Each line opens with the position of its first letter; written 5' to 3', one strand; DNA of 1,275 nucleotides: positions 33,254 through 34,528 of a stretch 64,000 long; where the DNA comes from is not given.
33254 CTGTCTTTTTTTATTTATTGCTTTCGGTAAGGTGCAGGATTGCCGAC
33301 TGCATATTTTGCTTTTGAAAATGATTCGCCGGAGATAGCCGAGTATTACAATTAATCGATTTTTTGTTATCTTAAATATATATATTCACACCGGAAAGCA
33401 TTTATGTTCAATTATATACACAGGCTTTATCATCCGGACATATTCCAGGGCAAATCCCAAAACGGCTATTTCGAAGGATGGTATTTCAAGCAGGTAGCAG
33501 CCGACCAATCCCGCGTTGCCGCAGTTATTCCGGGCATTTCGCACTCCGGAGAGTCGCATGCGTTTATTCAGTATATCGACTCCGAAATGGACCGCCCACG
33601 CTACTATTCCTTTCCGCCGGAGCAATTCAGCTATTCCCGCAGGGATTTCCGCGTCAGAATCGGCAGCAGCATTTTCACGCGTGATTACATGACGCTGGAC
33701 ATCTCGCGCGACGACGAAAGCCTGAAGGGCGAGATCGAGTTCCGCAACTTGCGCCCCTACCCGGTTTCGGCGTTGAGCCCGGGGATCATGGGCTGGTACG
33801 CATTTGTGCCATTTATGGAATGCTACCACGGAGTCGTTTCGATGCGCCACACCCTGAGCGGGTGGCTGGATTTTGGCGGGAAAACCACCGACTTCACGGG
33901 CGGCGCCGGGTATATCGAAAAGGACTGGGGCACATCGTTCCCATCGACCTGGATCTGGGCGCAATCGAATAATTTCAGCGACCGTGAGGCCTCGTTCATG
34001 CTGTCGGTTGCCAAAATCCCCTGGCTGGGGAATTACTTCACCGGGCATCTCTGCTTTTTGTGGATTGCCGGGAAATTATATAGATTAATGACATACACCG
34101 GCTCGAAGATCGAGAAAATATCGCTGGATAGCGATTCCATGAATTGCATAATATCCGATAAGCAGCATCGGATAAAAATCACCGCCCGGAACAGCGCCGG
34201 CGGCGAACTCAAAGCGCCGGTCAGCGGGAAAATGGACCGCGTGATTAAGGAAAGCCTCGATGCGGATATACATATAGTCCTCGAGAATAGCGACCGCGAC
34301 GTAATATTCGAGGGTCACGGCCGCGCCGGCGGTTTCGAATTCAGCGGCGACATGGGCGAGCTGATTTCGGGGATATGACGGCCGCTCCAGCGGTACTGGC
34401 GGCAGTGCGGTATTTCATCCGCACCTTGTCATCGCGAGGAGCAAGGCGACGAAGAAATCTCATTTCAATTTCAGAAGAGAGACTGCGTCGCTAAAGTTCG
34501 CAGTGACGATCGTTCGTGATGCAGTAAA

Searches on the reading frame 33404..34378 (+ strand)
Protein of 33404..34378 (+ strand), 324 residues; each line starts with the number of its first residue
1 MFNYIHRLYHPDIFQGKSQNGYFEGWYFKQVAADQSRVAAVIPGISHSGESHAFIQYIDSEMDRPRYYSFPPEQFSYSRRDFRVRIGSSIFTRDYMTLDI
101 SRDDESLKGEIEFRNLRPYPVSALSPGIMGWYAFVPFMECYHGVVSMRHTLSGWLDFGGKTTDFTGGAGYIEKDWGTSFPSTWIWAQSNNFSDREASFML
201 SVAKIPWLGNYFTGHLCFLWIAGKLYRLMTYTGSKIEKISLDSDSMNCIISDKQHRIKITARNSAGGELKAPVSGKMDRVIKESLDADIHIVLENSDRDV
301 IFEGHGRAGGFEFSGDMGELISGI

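Call 55: search_protein_families(library=pfam, proteins=[window:33404-34378:+], max_evalue=0.0001)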
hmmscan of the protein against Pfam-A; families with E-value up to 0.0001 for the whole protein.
window:33404-34378:+ (324 aa): 1 family
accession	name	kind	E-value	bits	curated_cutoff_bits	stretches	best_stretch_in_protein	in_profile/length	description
PF14249.11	Tocopherol_cycl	-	1.7e-21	77.1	26.6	1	128-315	145-335/335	Tocopherol cyclase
